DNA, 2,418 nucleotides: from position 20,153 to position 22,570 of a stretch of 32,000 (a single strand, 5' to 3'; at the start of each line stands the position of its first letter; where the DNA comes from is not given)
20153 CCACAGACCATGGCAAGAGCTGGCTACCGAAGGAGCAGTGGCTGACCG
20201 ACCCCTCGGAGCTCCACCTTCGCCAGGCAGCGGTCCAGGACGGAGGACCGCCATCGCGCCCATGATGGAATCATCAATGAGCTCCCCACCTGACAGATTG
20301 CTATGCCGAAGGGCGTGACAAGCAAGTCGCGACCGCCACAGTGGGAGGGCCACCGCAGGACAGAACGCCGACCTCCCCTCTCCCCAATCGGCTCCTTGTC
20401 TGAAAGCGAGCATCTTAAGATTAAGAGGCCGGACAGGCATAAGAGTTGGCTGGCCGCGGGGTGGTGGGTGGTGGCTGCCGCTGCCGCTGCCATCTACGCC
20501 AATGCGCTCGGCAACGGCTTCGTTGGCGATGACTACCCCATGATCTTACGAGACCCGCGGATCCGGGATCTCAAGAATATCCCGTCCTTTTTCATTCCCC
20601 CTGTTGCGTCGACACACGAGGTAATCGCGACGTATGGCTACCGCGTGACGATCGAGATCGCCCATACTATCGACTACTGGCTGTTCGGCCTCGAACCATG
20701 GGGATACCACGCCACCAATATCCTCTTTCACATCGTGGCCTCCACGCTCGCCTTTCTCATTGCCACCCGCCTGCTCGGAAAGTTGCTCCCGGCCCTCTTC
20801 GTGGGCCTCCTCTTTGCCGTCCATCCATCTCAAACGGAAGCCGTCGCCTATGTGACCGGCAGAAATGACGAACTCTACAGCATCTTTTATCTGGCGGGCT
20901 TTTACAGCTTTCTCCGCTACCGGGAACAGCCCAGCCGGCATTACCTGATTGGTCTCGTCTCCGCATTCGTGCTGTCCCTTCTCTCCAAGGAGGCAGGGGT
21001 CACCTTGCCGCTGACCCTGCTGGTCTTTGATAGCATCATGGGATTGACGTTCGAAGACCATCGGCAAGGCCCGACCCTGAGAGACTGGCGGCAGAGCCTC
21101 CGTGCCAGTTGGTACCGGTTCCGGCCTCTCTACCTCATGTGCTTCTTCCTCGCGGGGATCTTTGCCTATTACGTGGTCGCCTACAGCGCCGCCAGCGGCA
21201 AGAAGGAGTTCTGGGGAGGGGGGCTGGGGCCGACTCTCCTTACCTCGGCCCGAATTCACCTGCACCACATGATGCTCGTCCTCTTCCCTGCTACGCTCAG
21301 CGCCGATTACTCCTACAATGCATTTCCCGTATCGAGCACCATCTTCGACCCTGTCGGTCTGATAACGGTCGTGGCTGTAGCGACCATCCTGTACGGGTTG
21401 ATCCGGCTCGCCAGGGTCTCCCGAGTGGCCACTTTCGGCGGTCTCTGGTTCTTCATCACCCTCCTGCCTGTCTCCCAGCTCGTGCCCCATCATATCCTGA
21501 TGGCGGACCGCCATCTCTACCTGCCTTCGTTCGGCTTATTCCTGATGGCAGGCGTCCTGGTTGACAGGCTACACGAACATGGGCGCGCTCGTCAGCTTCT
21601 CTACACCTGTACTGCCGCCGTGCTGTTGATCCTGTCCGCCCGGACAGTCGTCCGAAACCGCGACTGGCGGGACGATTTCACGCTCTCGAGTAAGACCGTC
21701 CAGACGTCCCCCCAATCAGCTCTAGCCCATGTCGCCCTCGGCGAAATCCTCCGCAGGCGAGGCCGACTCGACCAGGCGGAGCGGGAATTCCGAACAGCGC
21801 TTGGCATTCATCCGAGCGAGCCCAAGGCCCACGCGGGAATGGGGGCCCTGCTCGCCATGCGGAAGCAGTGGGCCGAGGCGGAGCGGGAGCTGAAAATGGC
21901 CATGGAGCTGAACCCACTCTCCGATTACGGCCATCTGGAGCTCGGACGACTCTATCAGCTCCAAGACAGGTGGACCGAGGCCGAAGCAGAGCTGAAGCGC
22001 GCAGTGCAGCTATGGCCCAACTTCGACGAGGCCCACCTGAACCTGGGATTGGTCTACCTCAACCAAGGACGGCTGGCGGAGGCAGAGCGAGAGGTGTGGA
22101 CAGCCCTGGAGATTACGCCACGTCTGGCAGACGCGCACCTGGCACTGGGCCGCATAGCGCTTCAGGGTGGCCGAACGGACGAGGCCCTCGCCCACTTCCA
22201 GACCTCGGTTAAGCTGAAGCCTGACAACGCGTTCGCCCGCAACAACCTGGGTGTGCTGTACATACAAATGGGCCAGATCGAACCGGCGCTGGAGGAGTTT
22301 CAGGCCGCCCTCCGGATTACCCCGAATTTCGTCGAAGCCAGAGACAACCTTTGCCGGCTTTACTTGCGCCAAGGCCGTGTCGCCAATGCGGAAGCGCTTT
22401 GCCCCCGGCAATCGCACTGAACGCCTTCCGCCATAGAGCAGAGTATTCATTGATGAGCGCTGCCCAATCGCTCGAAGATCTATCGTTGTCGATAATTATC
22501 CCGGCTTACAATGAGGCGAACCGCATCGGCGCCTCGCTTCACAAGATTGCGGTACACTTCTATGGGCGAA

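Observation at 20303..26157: Mirror-image pair of cassettes (TMTC-like GT-C/TPR plus polyprenyl-phosphate GT2): candidate bacterial TMTC-type periplasmic glycosylation system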

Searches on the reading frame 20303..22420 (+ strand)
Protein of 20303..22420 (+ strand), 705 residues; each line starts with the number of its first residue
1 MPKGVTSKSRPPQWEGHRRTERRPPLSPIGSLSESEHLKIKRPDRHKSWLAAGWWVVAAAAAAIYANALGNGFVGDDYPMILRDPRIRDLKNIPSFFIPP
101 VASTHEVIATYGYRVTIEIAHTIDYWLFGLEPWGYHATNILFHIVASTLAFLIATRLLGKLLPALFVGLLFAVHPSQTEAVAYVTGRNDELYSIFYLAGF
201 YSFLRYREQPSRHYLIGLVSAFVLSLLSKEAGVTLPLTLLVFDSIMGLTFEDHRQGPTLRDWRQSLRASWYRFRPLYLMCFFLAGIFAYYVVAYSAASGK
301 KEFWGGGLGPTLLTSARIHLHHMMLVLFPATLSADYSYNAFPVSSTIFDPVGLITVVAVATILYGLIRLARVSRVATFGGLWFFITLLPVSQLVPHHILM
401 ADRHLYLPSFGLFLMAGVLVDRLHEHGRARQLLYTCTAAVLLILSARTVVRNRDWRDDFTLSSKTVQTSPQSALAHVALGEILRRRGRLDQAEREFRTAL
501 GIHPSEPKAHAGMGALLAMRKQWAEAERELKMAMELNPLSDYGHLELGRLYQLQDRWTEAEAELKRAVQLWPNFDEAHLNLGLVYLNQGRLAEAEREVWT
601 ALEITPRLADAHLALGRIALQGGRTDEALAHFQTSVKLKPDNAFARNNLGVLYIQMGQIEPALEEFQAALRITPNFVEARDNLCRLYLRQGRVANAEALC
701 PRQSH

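Call 3: search_protein_families(library=pfam, proteins=[window:20303-22420:+], max_evalue=0.01)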
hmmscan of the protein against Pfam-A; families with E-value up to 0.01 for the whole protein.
window:20303-22420:+ (705 aa): 29 families (the best 25 are shown)
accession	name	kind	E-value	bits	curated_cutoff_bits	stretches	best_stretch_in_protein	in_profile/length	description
PF13414.12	TPR_11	-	5.8e-35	119.2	26.8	4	616-657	1-42/42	TPR repeat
PF07719.23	TPR_2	-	4.7e-33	111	27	4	609-642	1-34/34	Tetratricopeptide repeat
PF13431.12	TPR_17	-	5.3e-31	104.7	24.4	2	632-660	2-30/34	Tetratricopeptide repeat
PF00515.34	TPR_1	-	3.9e-29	99.7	27.8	2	643-676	1-34/34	Tetratricopeptide repeat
PF14559.12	TPR_19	-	4.6e-28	97.8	25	7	619-675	1-57/68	Tetratricopeptide repeat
PF13432.12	TPR_16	-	2e-21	76.5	32.7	5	545-598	1-53/65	Tetratricopeptide repeat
PF13428.12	TPR_14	-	1e-20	72.5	23.5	4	475-515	3-43/44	Tetratricopeptide repeat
PF13181.12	TPR_8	-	1.4e-20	72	25.7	2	646-675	4-33/34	Tetratricopeptide repeat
PF13424.12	TPR_12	-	1.6e-20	73.5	30.1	4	609-673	3-75/77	Tetratricopeptide repeat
PF13176.12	TPR_7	-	1.3e-13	50.3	27.9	0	475-504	1-30/36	Tetratricopeptide repeat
PF13374.12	TPR_10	-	7.4e-13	48.5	27.5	0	645-672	4-31/42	Tetratricopeptide repeat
PF13371.12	TPR_9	-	1.2e-12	48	35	1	615-675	1-61/73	Tetratricopeptide repeat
PF13174.12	TPR_6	-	2.2e-11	44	26.3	0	545-573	4-32/33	Tetratricopeptide repeat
PF07721.20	TPR_4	-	2.3e-11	43.6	27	2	473-497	1-25/26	Tetratricopeptide repeat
PF23914.1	TPR_CcmH_CycH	-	1.4e-08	35.2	42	0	600-643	41-84/158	Cytochrome c-type biogenesis protein H TPR domain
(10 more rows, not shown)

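Call 4: search_protein_families(library=ncbifam, proteins=[window:20303-22420:+], max_evalue=0.01)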
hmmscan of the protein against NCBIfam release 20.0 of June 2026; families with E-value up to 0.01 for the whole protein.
window:20303-22420:+ (705 aa): 27 families (the best 25 are shown)
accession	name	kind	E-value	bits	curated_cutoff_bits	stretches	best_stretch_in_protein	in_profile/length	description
TIGR02521.1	type_IV_pilW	equivalog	6.3e-34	117.5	154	2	576-698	32-156/234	type IV pilus biogenesis/stability protein PilW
TIGR02917.1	PEP_TPR_lipo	equivalog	2.1e-31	108.6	312.2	1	425-698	78-350/899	XrtA/PEP-CTERM system TPR-repeat protein PrsT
NF033762.1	social_mot_Tgl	equivalog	1.7e-28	99.7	225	3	607-696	29-119/252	social motility TPR repeat lipoprotein Tgl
NF040959.1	MamA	equivalog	3.1e-22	79.1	200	2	553-692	49-188/204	magnetosome protein MamA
NF033758.1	gliding_GltE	equivalog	1.7e-20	73.4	225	2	595-696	72-173/411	adventurous gliding motility TPR repeat lipoprotein GltE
TIGR04510.1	mod_pep_cyc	subfamily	5.2e-16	58.3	400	2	465-640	390-567/814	putative peptide modification system cyclase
NF033920.0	C39_PA2778_fam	equivalog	1.1e-15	57.8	150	2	605-674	186-255/255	PA2778 family cysteine peptidase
TIGR02552.1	LcrH_SycD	equivalog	2.4e-13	49.9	104.8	2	609-674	52-117/136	SycD/LcrH family type III secretion system chaperone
NF008391.2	PRK11189.1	equivalog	8.8e-13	48.4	250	2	628-684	84-140/297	lipoprotein NlpI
TIGR00540.1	TPR_hemY_coli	hypoth_equivalog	1.8e-11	43.4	142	3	502-561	321-379/385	heme biosynthesis-associated TPR protein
TIGR00990.1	3a0801s09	subfamily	3.9e-11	42.3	757.25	1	550-678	340-468/615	mitochondrial import receptor subunit TOM70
NF052415.1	T3SS_chap_SctY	equivalog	1.8e-10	41.3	70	1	649-702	12-65/106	type III secretion apparatus assembly chaperone SctY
TIGR02795.1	tol_pal_ybgF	equivalog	6e-10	39.8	90.1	0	554-641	15-108/119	tol-pal system protein YbgF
NF047507.1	TPR_BatC_Lepto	exception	1.2e-09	38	175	1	620-689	69-140/214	TPR repeat-containing protein BatC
NF002725.1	PRK02603.1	equivalog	4.2e-09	36.7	143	1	620-697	46-126/173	photosystem I assembly protein Ycf3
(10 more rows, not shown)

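Call 44: find_homologous_proteins(query=window:20303-22420:+, max_evalue=1e-30)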
Query window:20303-22420:+ (705 aa): 1070 proteins with E <= 1e-30 among 8000 candidates; the best 120 are listed.
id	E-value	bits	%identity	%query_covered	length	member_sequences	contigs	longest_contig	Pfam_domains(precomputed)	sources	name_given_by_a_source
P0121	0.0e+0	1465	100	92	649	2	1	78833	PF13431.13,PF23914.2,PF13414.13,PF13176.13,PF13428.13,PF13374.13,PF07721.21,PF14559.13,PF24575.2,PF13371.13,PF17874.8,PF00515.35,PF13424.13,PF21033.5,PF13432.13,PF13181.13,PF07719.24,PF13174.13,PF13231.13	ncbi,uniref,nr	ncbi:tetratricopeptide repeat protein [Candidatus Methylomirabilis sp.]|uniref:tetratricopeptide rep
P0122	2.4e-251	854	60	96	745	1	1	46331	PF25060.1,PF13414.13,PF13374.13,PF07721.21,PF24575.2,PF00515.35,PF13424.13,PF13429.13,PF14561.13,PF07719.24,PF13174.13,PF13231.13,PF25063.1,PF13431.13,PF23914.2,PF25058.2,PF13176.13,PF13428.13,PF25064.2,PF14559.13,PF13371.13,PF17874.8,PF12895.14,PF21033.5,PF13432.13,PF13181.13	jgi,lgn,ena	-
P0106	1.3e-242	825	61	90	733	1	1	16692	PF13431.13,PF23914.2,PF13414.13,PF13176.13,PF13428.13,PF13374.13,PF07721.21,PF14559.13,PF24575.2,PF13371.13,PF00515.35,PF12895.14,PF13424.13,PF21033.5,PF13432.13,PF13429.13,PF13181.13,PF14561.13,PF07719.24,PF13174.13,PF13231.13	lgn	-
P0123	8.1e-237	806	58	92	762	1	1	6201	PF13431.13,PF23914.2,PF25060.1,PF25062.2,PF13414.13,PF13176.13,PF13428.13,PF25064.2,PF13374.13,PF07721.21,PF14559.13,PF24575.2,PF13371.13,PF17874.8,PF00515.35,PF12895.14,PF13424.13,PF21033.5,PF13432.13,PF13181.13,PF14561.13,PF07719.24,PF13174.13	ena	-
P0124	7.9e-223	760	58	90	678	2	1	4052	PF13431.13,PF23914.2,PF13414.13,PF13176.13,PF13428.13,PF13374.13,PF07721.21,PF14559.13,PF13371.13,PF00515.35,PF12895.14,PF13424.13,PF21033.5,PF13432.13,PF13181.13,PF14561.13,PF07719.24,PF13174.13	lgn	-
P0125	3.2e-220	751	55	98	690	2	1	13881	PF13431.13,PF23914.2,PF25060.1,PF13414.13,PF13176.13,PF13428.13,PF13374.13,PF07721.21,PF14559.13,PF13371.13,PF17874.8,PF00515.35,PF13424.13,PF21033.5,PF13432.13,PF13181.13,PF14561.13,PF07719.24,PF13174.13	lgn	-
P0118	5.0e-143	496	40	91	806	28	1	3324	PF13431.13,PF23914.2,PF13414.13,PF02366.25,PF13176.13,PF13428.13,PF13374.13,PF07721.21,PF14559.13,PF24575.2,PF13371.13,PF00515.35,PF13424.13,PF21033.5,PF13432.13,PF13429.13,PF13181.13,PF07719.24,PF13174.13,PF13231.13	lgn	-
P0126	5.7e-143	496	37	91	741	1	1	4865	PF10602.16,PF03704.24,PF13414.13,PF08409.17,PF01535.27,PF13374.13,PF07721.21,PF24575.2,PF00515.35,PF13424.13,PF13429.13,PF14561.13,PF07719.24,PF13174.13,PF20308.5,PF25063.1,PF13431.13,PF23914.2,PF13176.13,PF24885.2,PF13428.13,PF25064.2,PF14559.13,PF10516.16,PF27595.1,PF13371.13,PF17874.8,PF12895.14,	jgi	-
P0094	3.8e-142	493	40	89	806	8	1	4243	PF13414.13,PF02366.25,PF08409.17,PF13374.13,PF07721.21,PF24575.2,PF00515.35,PF13424.13,PF13429.13,PF14561.13,PF07719.24,PF13174.13,PF13231.13,PF13431.13,PF23914.2,PF13176.13,PF13428.13,PF14559.13,PF13371.13,PF17874.8,PF12895.14,PF21033.5,PF13432.13,PF13181.13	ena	-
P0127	1.6e-139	484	40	91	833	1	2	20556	PF25063.1,PF13431.13,PF23914.2,PF13414.13,PF02366.25,PF13176.13,PF13428.13,PF13374.13,PF07721.21,PF14559.13,PF24575.2,PF13371.13,PF00515.35,PF12895.14,PF13424.13,PF21033.5,PF13432.13,PF13429.13,PF13181.13,PF14561.13,PF07719.24,PF13174.13,PF13231.13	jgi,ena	-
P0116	2.4e-137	477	39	89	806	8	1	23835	PF03704.24,PF13431.13,PF23914.2,PF13414.13,PF02366.25,PF13176.13,PF13428.13,PF13374.13,PF07721.21,PF14559.13,PF13371.13,PF00515.35,PF13424.13,PF21033.5,PF13432.13,PF13429.13,PF13181.13,PF14561.13,PF07719.24,PF13174.13,PF13231.13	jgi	jgi:tetratricopeptide (TPR) repeat protein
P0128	1.4e-136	475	39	91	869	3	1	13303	PF03704.24,PF13414.13,PF02366.25,PF12569.15,PF13374.13,PF07721.21,PF24575.2,PF25068.3,PF00515.35,PF13424.13,PF13429.13,PF14561.13,PF07719.24,PF13174.13,PF13231.13,PF25063.1,PF13431.13,PF23914.2,PF13176.13,PF13428.13,PF04733.21,PF14559.13,PF13371.13,PF17874.8,PF12895.14,PF21033.5,PF13432.13,PF13181.1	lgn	-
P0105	1.4e-135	471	39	88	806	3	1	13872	PF13431.13,PF23914.2,PF13414.13,PF02366.25,PF13176.13,PF13428.13,PF13374.13,PF07721.21,PF14559.13,PF24575.2,PF13371.13,PF00515.35,PF12895.14,PF13424.13,PF21033.5,PF13432.13,PF13429.13,PF13181.13,PF14561.13,PF07719.24,PF13174.13,PF13231.13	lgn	-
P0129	1.3e-134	468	40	89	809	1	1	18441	PF03704.24,PF13431.13,PF23914.2,PF13414.13,PF02366.25,PF13176.13,PF13428.13,PF13374.13,PF14559.13,PF24575.2,PF13371.13,PF00515.35,PF12895.14,PF13424.13,PF21033.5,PF13432.13,PF13429.13,PF13181.13,PF14561.13,PF07719.24,PF13174.13,PF13231.13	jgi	jgi:tetratricopeptide (TPR) repeat protein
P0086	2.4e-134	467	42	87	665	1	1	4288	PF03704.24,PF13431.13,PF23914.2,PF13414.13,PF13176.13,PF13428.13,PF25064.2,PF13374.13,PF14559.13,PF13371.13,PF00515.35,PF12895.14,PF13424.13,PF21033.5,PF13432.13,PF13181.13,PF07719.24,PF13231.13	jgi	jgi:protein O-mannosyl-transferase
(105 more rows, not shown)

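Call 45: find_encoding_contigs(protein=P0122, flank=8000, max_places=1)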
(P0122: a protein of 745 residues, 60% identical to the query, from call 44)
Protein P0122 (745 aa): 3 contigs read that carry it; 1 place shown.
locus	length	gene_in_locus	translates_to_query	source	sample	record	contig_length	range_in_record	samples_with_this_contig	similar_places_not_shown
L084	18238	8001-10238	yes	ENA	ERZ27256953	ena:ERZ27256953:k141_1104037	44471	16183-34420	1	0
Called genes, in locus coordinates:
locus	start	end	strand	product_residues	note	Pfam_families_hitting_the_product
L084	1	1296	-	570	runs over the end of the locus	PF13231:PMT_2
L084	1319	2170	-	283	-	-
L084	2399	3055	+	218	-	-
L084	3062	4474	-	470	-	-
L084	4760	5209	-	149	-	-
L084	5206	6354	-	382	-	-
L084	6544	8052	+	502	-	PF13088:BNR_2 (weak), PF24316:Tli3 (faint), PF02012:BNR (faint), PF04616:Glyco_hydro_43 (faint), PF15899:BNR_6 (faint), PF15892:BNR_4 (faint), PF13088:BNR_2 (weak)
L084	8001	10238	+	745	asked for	PF13231:PMT_2 (weak), PF13432:TPR_16 (weak), PF13432:TPR_16, PF13424:TPR_12, PF14559:TPR_19, PF13424:TPR_12, PF13432:TPR_16, PF14559:TPR_19, +28 more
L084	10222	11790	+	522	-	PF13231:PMT_2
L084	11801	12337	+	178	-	PF09721:Exosortase_EpsH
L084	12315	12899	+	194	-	-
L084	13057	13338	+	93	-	-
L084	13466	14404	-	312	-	PF00535:Glycos_transf_2, PF10111:Glyco_tranf_2_2 (weak), PF13641:Glyco_tranf_2_3 (faint)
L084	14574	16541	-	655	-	PF07721:TPR_4 (faint), PF13231:PMT_2, PF13374:TPR_10 (faint), PF13371:TPR_9 (faint), PF13432:TPR_16 (weak), PF00515:TPR_1 (weak), PF07719:TPR_2 (weak), PF14559:TPR_19 (weak), +6 more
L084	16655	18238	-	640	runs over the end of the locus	PF13428:TPR_14 (faint), PF13231:PMT_2, PF08409:TMTC_DUF1736 (weak), PF13371:TPR_9 (faint), PF13432:TPR_16 (weak), PF13414:TPR_11 (weak), PF14559:TPR_19 (weak), PF13432:TPR_16, +7 more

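Call 46: find_encoding_contigs(protein=P0125, flank=8000, max_places=1)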
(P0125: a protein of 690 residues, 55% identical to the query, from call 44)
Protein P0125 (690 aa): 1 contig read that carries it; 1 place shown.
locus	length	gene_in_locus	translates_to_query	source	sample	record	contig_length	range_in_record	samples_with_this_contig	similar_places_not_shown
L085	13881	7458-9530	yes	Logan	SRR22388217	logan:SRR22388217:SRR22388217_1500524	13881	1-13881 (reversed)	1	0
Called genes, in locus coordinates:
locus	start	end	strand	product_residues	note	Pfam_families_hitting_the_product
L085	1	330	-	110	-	?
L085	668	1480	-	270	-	-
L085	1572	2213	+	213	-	-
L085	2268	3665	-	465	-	-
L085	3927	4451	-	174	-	-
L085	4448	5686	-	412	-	-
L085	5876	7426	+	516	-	PF15892:BNR_4 (faint), PF15899:BNR_6 (faint), PF13088:BNR_2 (weak)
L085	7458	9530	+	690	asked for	PF13371:TPR_9, PF13414:TPR_11, PF13432:TPR_16, PF14559:TPR_19, PF13414:TPR_11, PF13432:TPR_16, PF14559:TPR_19, PF00515:TPR_1, +18 more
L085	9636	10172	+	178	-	PF09721:Exosortase_EpsH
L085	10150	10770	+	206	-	-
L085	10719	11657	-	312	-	PF00535:Glycos_transf_2, PF13641:Glyco_tranf_2_3 (weak)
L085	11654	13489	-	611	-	PF08409:TMTC_DUF1736 (weak), PF13414:TPR_11 (weak), PF13414:TPR_11 (weak), PF13432:TPR_16, PF13424:TPR_12, PF14559:TPR_19, PF00515:TPR_1 (weak), PF07719:TPR_2 (weak), +7 more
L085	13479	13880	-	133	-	?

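Call 75: search_protein_families(library=pfam, proteins=[L085:9636-10172:+, L085:10150-10770:+], max_evalue=0.01)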
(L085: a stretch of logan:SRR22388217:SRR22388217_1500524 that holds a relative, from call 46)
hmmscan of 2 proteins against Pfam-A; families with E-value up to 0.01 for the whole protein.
L085:9636-10172:+ (178 aa): 1 family
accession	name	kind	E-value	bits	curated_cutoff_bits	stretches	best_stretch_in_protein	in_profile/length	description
PF09721.15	Exosortase_EpsH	-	1.9e-08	34.5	25.7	1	23-168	100-252/254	Transmembrane exosortase (Exosortase_EpsH)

L085:10150-10770:+ (206 aa): 0 families
